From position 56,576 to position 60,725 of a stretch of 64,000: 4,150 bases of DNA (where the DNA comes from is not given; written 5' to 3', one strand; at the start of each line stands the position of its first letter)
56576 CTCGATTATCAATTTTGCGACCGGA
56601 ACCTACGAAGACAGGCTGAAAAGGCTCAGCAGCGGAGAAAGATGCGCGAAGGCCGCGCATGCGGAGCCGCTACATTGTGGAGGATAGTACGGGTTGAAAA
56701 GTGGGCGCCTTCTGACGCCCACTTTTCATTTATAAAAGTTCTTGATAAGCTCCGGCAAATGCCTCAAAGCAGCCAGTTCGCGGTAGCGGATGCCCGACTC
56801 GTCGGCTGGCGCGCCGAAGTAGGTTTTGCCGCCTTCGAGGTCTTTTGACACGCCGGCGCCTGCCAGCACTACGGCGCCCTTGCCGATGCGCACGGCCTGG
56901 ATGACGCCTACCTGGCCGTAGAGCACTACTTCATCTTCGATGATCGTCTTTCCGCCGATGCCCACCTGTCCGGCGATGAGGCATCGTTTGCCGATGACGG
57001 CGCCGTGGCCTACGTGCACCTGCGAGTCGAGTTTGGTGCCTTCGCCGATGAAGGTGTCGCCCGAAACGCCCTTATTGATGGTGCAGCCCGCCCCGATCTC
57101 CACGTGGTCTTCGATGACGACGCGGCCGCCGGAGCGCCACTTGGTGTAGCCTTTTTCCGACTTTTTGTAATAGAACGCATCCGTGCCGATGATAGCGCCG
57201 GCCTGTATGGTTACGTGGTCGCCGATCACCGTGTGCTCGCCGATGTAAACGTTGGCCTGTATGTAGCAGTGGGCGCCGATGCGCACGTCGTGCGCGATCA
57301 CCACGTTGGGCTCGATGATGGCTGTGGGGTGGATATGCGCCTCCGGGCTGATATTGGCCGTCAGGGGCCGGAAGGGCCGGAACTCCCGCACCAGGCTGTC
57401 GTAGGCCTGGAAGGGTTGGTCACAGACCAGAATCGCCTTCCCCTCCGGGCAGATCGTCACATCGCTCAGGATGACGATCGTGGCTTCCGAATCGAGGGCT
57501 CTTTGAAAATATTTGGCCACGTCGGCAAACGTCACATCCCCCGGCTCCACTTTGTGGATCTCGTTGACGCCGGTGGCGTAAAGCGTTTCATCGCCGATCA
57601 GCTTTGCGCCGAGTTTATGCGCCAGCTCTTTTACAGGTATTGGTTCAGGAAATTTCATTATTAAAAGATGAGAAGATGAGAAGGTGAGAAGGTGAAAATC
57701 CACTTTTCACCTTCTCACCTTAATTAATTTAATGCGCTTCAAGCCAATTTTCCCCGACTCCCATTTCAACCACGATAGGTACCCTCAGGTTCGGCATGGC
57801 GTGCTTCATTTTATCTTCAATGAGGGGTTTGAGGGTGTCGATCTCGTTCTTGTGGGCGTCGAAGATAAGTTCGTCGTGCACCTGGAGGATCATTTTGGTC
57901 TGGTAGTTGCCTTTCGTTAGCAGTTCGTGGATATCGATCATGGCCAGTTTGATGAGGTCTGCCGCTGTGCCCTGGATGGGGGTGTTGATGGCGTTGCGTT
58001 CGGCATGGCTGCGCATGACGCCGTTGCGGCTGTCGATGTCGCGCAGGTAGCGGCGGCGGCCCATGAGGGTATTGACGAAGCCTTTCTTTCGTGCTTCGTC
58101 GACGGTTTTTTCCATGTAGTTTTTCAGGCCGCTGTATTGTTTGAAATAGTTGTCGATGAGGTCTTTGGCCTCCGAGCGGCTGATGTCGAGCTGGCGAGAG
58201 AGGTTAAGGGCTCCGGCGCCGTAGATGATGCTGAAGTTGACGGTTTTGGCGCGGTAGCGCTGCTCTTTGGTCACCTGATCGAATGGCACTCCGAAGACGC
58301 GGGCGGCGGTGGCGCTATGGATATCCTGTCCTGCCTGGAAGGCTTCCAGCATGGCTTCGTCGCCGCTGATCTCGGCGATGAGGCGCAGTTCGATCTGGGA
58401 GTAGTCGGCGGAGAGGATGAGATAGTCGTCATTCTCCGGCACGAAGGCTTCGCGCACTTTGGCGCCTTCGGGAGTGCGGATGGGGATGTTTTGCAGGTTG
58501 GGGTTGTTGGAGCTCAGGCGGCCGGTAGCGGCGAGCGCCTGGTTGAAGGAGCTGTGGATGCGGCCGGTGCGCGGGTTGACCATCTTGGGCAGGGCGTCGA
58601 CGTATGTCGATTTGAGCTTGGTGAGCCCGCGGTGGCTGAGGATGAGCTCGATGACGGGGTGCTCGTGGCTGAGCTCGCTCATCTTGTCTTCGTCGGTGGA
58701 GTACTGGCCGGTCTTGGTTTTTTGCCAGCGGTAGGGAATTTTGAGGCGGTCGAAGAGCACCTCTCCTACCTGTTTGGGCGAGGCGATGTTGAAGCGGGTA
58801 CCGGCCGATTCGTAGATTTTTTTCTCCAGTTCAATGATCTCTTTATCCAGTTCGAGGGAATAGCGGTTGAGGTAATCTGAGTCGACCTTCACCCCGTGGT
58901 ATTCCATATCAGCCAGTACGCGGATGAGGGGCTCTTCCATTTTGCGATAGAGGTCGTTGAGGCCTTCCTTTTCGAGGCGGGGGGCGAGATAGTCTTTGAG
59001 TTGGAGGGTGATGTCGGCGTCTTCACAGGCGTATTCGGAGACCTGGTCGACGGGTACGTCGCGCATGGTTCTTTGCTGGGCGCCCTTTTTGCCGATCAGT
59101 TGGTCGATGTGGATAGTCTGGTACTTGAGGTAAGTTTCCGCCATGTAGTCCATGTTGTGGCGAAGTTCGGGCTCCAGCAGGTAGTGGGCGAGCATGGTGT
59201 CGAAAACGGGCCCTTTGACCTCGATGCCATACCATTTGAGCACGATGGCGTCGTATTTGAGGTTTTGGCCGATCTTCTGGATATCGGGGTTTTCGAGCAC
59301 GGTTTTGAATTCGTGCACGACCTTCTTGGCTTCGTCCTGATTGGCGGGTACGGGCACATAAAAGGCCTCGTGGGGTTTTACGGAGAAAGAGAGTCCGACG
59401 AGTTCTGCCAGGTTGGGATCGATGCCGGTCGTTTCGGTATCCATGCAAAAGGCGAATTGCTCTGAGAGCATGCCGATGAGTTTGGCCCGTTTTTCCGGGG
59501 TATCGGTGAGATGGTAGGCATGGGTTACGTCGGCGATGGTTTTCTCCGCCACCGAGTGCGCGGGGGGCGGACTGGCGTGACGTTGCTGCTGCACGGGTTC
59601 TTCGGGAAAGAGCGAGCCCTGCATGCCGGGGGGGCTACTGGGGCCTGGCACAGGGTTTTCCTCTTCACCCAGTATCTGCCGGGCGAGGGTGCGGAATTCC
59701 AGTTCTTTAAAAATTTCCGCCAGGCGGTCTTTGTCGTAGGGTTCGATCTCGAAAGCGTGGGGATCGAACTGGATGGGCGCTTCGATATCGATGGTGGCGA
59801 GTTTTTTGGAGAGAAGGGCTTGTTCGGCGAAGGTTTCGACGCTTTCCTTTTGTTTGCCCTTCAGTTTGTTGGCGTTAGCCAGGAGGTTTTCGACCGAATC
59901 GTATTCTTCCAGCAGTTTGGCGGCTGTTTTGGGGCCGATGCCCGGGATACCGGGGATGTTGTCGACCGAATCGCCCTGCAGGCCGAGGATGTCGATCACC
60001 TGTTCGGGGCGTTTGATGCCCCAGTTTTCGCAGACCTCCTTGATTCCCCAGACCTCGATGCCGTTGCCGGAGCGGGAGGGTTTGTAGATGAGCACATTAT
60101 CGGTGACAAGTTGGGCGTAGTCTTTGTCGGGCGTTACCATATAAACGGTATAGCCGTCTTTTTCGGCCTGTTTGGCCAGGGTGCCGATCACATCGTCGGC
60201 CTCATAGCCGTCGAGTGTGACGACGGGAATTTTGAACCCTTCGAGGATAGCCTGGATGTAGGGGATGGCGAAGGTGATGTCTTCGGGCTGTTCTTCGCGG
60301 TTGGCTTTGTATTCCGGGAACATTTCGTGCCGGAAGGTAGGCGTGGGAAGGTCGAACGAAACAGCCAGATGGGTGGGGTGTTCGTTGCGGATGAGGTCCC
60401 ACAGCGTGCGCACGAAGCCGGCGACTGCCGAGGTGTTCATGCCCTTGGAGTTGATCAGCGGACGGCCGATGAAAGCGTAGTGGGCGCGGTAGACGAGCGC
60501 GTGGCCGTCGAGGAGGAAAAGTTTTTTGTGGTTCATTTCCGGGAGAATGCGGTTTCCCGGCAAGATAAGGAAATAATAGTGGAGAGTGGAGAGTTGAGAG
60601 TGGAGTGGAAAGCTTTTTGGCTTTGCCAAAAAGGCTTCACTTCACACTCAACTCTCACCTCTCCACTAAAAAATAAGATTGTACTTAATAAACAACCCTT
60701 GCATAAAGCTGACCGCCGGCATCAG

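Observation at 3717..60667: Window-wide class of stuttered-word intergenic hairpins with shared architecture but mostly unrelated sequence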

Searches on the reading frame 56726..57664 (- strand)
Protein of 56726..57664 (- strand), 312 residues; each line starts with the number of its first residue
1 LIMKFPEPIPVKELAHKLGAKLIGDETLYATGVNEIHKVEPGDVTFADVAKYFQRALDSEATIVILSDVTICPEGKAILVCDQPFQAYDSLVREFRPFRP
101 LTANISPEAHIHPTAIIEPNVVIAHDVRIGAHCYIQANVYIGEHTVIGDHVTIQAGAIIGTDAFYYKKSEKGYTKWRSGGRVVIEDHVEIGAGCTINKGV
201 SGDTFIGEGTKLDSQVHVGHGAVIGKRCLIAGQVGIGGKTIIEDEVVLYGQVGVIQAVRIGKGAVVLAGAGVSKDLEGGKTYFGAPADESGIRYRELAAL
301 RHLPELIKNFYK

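Call 13: search_protein_families(library=ncbifam, proteins=[window:56726-57664:-])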
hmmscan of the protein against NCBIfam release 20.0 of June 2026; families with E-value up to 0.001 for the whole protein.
window:56726-57664:- (312 aa): 37 families (the best 25 are shown)
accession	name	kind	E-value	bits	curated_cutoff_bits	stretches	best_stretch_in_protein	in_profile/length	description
NF002060.0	PRK00892.1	subfamily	1.4e-71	241.5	207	2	103-309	126-334/345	UDP-3-O-(3-hydroxymyristoyl)glucosamine N-acyltransferase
TIGR01853.1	lipid_A_lpxD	equivalog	1.1e-63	215.2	242.5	2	104-308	118-323/325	UDP-3-O-(3-hydroxymyristoyl)glucosamine N-acyltransferase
NF003657.0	PRK05289.1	equivalog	1.6e-32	112.7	226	1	108-293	3-196/264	acyl-ACP--UDP-N-acetylglucosamine O-acyltransferase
TIGR01852.1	lipid_A_lpxA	equivalog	2.9e-29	102.1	231.05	1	111-277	1-175/254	acyl-ACP--UDP-N-acetylglucosamine O-acyltransferase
TIGR03570.1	NeuD_NnaD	subfamily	7.5e-25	87.7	160.8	2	181-287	93-201/202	NeuD/PglB/VioB family sugar acetyltransferase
NF010935.0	PRK14355.1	equivalog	1.1e-13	50.7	718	1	100-276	260-434/459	bifunctional UDP-N-acetylglucosamine diphosphorylase/glucosamine-1-phosphate N-acetyltransferase GlmU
TIGR03532.1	DapD_Ac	equivalog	2.9e-12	46.7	231.75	2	181-287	98-208/231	2,3,4,5-tetrahydropyridine-2,6-dicarboxylate N-acetyltransferase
NF008808.1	PRK11830.1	equivalog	4.9e-11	42.6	204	1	204-273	102-179/243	2,3,4,5-tetrahydropyridine-2,6-dicarboxylate N-succinyltransferase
NF010934.1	PRK14354.1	equivalog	9.1e-10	37.6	450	1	101-278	255-429/447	bifunctional UDP-N-acetylglucosamine diphosphorylase/glucosamine-1-phosphate N-acetyltransferase GlmU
TIGR01173.1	glmU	equivalog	5.4e-09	35.4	366.85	1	103-281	263-433/452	bifunctional UDP-N-acetylglucosamine diphosphorylase/glucosamine-1-phosphate N-acetyltransferase GlmU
NF000490.1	chloram_CatB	equivalog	5.5e-09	35.6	350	0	237-295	108-166/210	type B chloramphenicol O-acetyltransferase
NF007797.0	PRK10502.1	subfamily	6.5e-09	35.7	192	1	179-292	56-178/183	WcaF family extracellular polysaccharide biosynthesis acetyltransferase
NF052502.1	man1P_GTase_Rv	exception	2.9e-08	33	440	1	102-200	240-334/352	mannose-1-phosphate guanylyltransferase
NF000111.1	stregram_VatD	exception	6.1e-08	32.7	400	1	162-294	35-168/209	streptogramin A O-acetyltransferase Vat(D)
NF010937.0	PRK14357.1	equivalog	7.6e-08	31.6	658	1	99-276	246-420/448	bifunctional UDP-N-acetylglucosamine diphosphorylase/glucosamine-1-phosphate N-acetyltransferase GlmU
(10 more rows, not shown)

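Call 68: find_homologous_proteins(query=window:56726-57664:-, max_evalue=1e-100)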
Query window:56726-57664:- (312 aa): 1850 proteins with E <= 1e-100 among 8000 candidates; the best 120 are listed.
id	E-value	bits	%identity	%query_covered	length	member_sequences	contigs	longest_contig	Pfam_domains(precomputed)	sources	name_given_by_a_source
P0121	9.4e-204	693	100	99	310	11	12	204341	PF14602.13,PF00132.31,PF04613.20,PF25087.2,PF25084.2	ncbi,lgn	ncbi:MAG: LpxD N-terminal domain-containing protein [Saprospiraceae bacterium]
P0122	8.1e-186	635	91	99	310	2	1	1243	PF14602.13,PF00132.31,PF04613.20,PF25087.2,PF25084.2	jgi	jgi:UDP-3-O-[3-hydroxymyristoyl] glucosamine N-acyltransferase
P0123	1.7e-182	624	88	99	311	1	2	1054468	PF00132.31,PF04613.20,PF25087.2,PF25084.2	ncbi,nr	ncbi:MAG: UDP-3-O-(3-hydroxymyristoyl)glucosamine N-acyltransferase [Saprospirales bacterium]|nr:UDP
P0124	3.4e-177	606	87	99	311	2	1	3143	PF14602.13,PF00132.31,PF04613.20,PF25087.2,PF25084.2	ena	-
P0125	9.3e-176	602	86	99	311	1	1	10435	PF14602.13,PF00132.31,PF04613.20,PF25087.2,PF25084.2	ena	-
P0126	1.8e-175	601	87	99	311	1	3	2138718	PF14602.13,PF00132.31,PF04613.20,PF25087.2,PF25084.2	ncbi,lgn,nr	ncbi:MAG: UDP-3-O-(3-hydroxymyristoyl)glucosamine N-acyltransferase [Lewinellaceae bacterium]|nr:UDP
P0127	1.8e-174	597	85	99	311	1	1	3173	PF14602.13,PF00132.31,PF04613.20,PF25087.2,PF25084.2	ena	-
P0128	1.4e-173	594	85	99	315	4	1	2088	PF14602.13,PF00132.31,PF04613.20,PF25087.2,PF25084.2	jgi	jgi:UDP-3-O-[3-hydroxymyristoyl] glucosamine N-acyltransferase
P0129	3.6e-170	583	85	99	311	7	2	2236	PF00132.31,PF04613.20,PF25087.2,PF25084.2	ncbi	-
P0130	3.5e-158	544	78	99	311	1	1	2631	PF00132.31,PF04613.20,PF25087.2,PF25084.2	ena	-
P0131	4.5e-157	540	75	99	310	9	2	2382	PF00132.31,PF04613.20,PF25087.2,PF25084.2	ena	-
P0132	1.2e-147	509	73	99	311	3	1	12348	PF14602.13,PF00132.31,PF04613.20,PF25087.2,PF25084.2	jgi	jgi:UDP-3-O-[3-hydroxymyristoyl] glucosamine N-acyltransferase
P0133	1.5e-147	509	72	99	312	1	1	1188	PF00132.31,PF04613.20,PF25087.2,PF25084.2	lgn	-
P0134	4.1e-147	507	72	99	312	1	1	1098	PF14602.13,PF00132.31,PF04613.20,PF25087.2,PF25084.2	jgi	jgi:UDP-3-O-[3-hydroxymyristoyl] glucosamine N-acyltransferase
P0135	8.7e-147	506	70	99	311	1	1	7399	PF00132.31,PF04613.20,PF25087.2,PF25084.2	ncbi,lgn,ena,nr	ncbi:MAG TPA: UDP-3-O-(3-hydroxymyristoyl)glucosamine N-acyltransferase [Bacteroidetes bacterium]|nr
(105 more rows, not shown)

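Call 69: find_encoding_contigs(protein=P0121, flank=10000, max_places=10)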
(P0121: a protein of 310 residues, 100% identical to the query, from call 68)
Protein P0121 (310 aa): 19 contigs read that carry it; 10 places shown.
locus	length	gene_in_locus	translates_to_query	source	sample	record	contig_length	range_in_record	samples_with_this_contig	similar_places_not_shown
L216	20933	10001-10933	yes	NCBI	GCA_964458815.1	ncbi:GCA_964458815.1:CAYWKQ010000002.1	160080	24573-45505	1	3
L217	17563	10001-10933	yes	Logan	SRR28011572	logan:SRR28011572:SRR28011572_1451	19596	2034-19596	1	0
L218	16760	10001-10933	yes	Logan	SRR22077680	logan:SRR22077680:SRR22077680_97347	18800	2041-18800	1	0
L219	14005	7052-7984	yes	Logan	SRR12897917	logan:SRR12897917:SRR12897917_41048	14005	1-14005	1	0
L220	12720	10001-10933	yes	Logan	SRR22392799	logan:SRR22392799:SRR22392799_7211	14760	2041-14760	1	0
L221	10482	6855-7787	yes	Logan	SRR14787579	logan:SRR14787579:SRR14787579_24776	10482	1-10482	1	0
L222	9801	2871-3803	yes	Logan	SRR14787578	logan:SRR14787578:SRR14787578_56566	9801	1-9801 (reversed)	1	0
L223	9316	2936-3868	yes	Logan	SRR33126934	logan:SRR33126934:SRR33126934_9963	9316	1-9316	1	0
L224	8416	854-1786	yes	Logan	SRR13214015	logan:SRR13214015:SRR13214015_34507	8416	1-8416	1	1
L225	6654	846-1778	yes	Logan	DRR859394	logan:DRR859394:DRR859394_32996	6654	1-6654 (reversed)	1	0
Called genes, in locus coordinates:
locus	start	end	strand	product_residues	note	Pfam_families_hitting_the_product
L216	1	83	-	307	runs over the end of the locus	PF24827:AstE_AspA_cat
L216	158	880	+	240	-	PF00535:Glycos_transf_2, PF13641:Glyco_tranf_2_3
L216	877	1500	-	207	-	PF01810:LysE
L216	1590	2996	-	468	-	PF13371:TPR_9 (faint), PF13428:TPR_14 (faint), PF07719:TPR_2 (weak), PF00515:TPR_1, PF13424:TPR_12 (weak), PF00515:TPR_1 (weak), PF13181:TPR_8 (weak), PF13424:TPR_12 (weak), +12 more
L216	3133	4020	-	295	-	PF00892:EamA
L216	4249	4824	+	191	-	PF04542:Sigma70_r2, PF08281:Sigma70_r4_2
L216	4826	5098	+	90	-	-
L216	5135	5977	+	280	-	PF05552:MS_channel_1st_1, PF00924:MS_channel_2nd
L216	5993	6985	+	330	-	PF11276:DUF3078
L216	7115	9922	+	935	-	PF02739:5_3_exonuc_N, PF01367:5_3_exonuc, PF01612:DNA_pol_A_exo1, PF22619:DNA_polI_exo1, PF00476:DNA_pol_A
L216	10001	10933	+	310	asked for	PF04613:LpxD, PF00132:Hexapep, PF25084:LbH_EIF2B (faint), PF25087:GMPPB_C, PF14602:Hexapep_2 (faint), PF00132:Hexapep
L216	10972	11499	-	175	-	-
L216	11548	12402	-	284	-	-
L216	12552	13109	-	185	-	PF00578:AhpC-TSA, PF08534:Redoxin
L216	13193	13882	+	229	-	PF04205:FMN_bind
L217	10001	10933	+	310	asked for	PF04613:LpxD, PF00132:Hexapep, PF25084:LbH_EIF2B (faint), PF25087:GMPPB_C, PF14602:Hexapep_2 (faint), PF00132:Hexapep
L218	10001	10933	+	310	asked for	PF04613:LpxD, PF00132:Hexapep, PF25084:LbH_EIF2B (faint), PF25087:GMPPB_C, PF14602:Hexapep_2 (faint), PF00132:Hexapep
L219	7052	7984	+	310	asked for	PF04613:LpxD, PF00132:Hexapep, PF25084:LbH_EIF2B (faint), PF25087:GMPPB_C, PF14602:Hexapep_2 (faint), PF00132:Hexapep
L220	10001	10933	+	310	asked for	PF04613:LpxD, PF00132:Hexapep, PF25084:LbH_EIF2B (faint), PF25087:GMPPB_C, PF14602:Hexapep_2 (faint), PF00132:Hexapep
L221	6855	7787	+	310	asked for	PF04613:LpxD, PF00132:Hexapep, PF25084:LbH_EIF2B (faint), PF25087:GMPPB_C, PF14602:Hexapep_2 (faint), PF00132:Hexapep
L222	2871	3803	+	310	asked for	PF04613:LpxD, PF00132:Hexapep, PF25084:LbH_EIF2B (faint), PF25087:GMPPB_C, PF14602:Hexapep_2 (faint), PF00132:Hexapep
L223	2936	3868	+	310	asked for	PF04613:LpxD, PF00132:Hexapep, PF25084:LbH_EIF2B (faint), PF25087:GMPPB_C, PF14602:Hexapep_2 (faint), PF00132:Hexapep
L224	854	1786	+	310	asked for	PF04613:LpxD, PF00132:Hexapep, PF25084:LbH_EIF2B (faint), PF25087:GMPPB_C, PF14602:Hexapep_2 (faint), PF00132:Hexapep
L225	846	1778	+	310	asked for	PF04613:LpxD, PF00132:Hexapep, PF25084:LbH_EIF2B (faint), PF25087:GMPPB_C, PF14602:Hexapep_2 (faint), PF00132:Hexapep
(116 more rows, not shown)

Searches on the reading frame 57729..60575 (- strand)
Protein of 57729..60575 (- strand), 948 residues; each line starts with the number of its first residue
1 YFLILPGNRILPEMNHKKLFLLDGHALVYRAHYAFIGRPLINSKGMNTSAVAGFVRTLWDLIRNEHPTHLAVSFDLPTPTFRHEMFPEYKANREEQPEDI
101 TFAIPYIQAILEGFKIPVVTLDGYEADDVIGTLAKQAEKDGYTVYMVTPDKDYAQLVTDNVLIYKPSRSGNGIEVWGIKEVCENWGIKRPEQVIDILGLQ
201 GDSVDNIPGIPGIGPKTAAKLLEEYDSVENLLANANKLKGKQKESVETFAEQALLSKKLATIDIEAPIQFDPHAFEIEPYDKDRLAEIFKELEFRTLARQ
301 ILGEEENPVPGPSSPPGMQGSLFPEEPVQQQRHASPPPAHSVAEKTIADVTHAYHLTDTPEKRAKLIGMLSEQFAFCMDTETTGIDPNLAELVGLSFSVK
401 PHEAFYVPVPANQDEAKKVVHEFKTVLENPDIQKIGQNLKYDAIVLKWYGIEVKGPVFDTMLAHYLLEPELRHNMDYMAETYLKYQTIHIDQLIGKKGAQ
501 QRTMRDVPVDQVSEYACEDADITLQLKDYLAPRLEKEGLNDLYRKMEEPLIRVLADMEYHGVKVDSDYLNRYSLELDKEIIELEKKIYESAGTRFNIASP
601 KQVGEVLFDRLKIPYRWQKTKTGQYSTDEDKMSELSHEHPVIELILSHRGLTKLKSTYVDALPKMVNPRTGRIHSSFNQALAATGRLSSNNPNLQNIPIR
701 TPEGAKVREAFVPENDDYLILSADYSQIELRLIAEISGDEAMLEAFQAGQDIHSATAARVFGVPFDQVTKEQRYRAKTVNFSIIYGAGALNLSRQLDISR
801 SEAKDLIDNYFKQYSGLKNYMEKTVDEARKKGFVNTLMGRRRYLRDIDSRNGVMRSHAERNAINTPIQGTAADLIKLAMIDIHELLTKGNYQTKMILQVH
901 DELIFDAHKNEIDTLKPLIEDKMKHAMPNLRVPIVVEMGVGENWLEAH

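Call 13: search_protein_families(library=ncbifam, proteins=[window:57729-60575:-])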
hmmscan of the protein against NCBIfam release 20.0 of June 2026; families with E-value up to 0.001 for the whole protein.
window:57729-60575:- (948 aa): 15 families
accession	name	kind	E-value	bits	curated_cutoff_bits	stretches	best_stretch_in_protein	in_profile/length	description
NF004397.1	PRK05755.1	equivalog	0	1147.1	720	1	17-948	1-889/889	DNA polymerase I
TIGR00593.1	pola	equivalog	3.6e-301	1001.7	600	1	19-948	1-890/890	DNA polymerase I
NF011539.0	PRK14975.1-3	equivalog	1.4e-109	367.2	640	1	347-946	40-627/628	bifunctional 3'-5' exonuclease/DNA polymerase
NF011540.0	PRK14975.1-4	equivalog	9.3e-79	265.4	601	1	359-946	8-575/576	bifunctional 3'-5' exonuclease/DNA polymerase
NF011541.0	PRK14975.2-1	equivalog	7.6e-77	259.1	871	1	381-946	38-635/645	bifunctional 3'-5' exonuclease/DNA polymerase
NF038380.1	phage_DpoZ_1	exception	5.9e-72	243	500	1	376-947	5-605/607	aminoadenine-incorporating DNA polymerase DpoZ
NF011547.0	PRK14976.1-4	equivalog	3.8e-69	233.1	305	1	17-300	2-287/291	5'-3' exonuclease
NF011546.0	PRK14976.1-3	equivalog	6.2e-57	193.1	347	1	16-299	2-288/297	5'-3' exonuclease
NF011545.0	PRK14976.1-2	equivalog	6.6e-53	179.8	434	1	15-294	5-285/287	5'-3' exonuclease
NF011543.0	PRK14975.2-3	equivalog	1.5e-50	172.1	1139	2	641-944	511-835/853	bifunctional 3'-5' exonuclease/DNA polymerase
NF011542.0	PRK14975.2-2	equivalog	6.6e-50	170.1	1061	1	649-946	480-789/802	bifunctional 3'-5' exonuclease/DNA polymerase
NF007017.0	PRK09482.1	equivalog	1.8e-44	152.3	261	1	17-271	3-248/257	flap endonuclease Xni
NF038381.1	phage_DpoZ_2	exception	2.7e-19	68.9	350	1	540-823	310-615/754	aminoadenine-incorporating DNA polymerase DpoZ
NF011538.0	PRK14975.1-1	equivalog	2.5e-16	59.2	389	1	636-937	251-542/557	bifunctional 3'-5' exonuclease/DNA polymerase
TIGR03674.1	fen_arch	equivalog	7.5e-07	28.5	351.95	1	174-253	208-284/338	flap endonuclease-1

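Call 17: find_related_loci(query=window:57729-60575:-, collection=genome_contigs, flank=10000)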
Query window:57729-60575:- (948 aa) in genome_contigs; peptide patterns used: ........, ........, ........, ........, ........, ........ (x = any residue, [..] = any of these).
326 stretches matched a pattern; 279 encode a relative of the query (tblastn E <= 1e-3); the best 80 are kept; 80 distinct loci.
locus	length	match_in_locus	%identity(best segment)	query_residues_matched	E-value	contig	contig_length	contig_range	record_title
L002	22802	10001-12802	85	12-948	0e+0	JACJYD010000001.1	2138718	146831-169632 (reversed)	MAG: Lewinellaceae bacterium isolate HK-STAS-BACT-29 HK-STAS-BACT-29_1, whole genome shotgun sequence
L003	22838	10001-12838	84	1-948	0e+0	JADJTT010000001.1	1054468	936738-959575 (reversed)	MAG: Saprospirales bacterium isolate Hirt_18-Q3-R61-65_BAT3C.578 tig00001406-10-10549010, whole genome shotgun sequence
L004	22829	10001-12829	70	1-948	0e+0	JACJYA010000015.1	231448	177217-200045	MAG: Lewinellaceae bacterium isolate HK-STAS-BACT-26 HK-STAS-BACT-26_15, whole genome shotgun sequence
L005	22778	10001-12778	71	17-948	0e+0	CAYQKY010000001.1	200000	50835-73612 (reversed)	MAG TPA_asm: uncultured Phaeodactylibacter sp. isolate SRP329715_co2_310 genome assembly, contig: NODE_107_length_200000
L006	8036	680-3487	70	14-948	0e+0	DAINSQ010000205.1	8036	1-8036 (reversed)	MAG TPA_asm: Saprospiraceae bacterium isolate CTOTU46442 NODE_1283_length_8036_cov_5.503320, whole genome shotgun sequen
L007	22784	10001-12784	70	17-948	0e+0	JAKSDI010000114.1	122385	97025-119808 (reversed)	MAG: Chitinophagales bacterium isolate MAG.64 k141_11395962, whole genome shotgun sequence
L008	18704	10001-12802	69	13-948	0e+0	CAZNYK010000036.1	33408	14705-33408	MAG TPA_asm: uncultured Saprospiraceae bacterium isolate SRP319275_co4_216 genome assembly, contig: NODE_705_length_3340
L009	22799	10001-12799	70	14-948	0e+0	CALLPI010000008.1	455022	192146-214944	MAG: uncultured Saprospiraceae bacterium isolate N1_Bin_METABAT__89_1 genome assembly, contig: c_000000022506, whole gen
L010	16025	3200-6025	67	3-948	0e+0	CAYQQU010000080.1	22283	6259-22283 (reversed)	MAG TPA_asm: uncultured Saprospiraceae bacterium isolate SRP141376_co3_105 genome assembly, contig: NODE_6216_length_222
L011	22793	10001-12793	68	14-948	0e+0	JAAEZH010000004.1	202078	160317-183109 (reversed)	MAG: Bacteroidetes bacterium isolate P03SST1bin.21 NODE_45_length_202078_cov_8.0028, whole genome shotgun sequence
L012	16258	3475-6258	66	14-948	0e+0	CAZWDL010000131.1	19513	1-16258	MAG TPA_asm: uncultured Saprospiraceae bacterium isolate SRP141376_co3_88 genome assembly, contig: NODE_7547_length_1951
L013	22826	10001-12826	66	1-948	0e+0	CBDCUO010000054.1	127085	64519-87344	MAG: Saprospiraceae bacterium isolate 8ed1a4eb-f38d-42ed-aa47-c095b23a0205 genome assembly, contig: contig_53, whole gen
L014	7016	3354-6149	68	14-948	0e+0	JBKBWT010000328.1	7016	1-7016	MAG: Saprospiraceae bacterium isolate 21H_026.bin.51 NODE_8813_length_7016_cov_1.798115, whole genome shotgun sequence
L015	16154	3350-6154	67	14-948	0e+0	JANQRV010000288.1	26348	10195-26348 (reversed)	MAG: Saprospiraceae bacterium isolate IP29b_bin.78 k99_1592291, whole genome shotgun sequence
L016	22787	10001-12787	66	14-948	0e+0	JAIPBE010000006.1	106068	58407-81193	MAG: Saprospiraceae bacterium isolate Tobar13m-G19 Tobar13m-C268, whole genome shotgun sequence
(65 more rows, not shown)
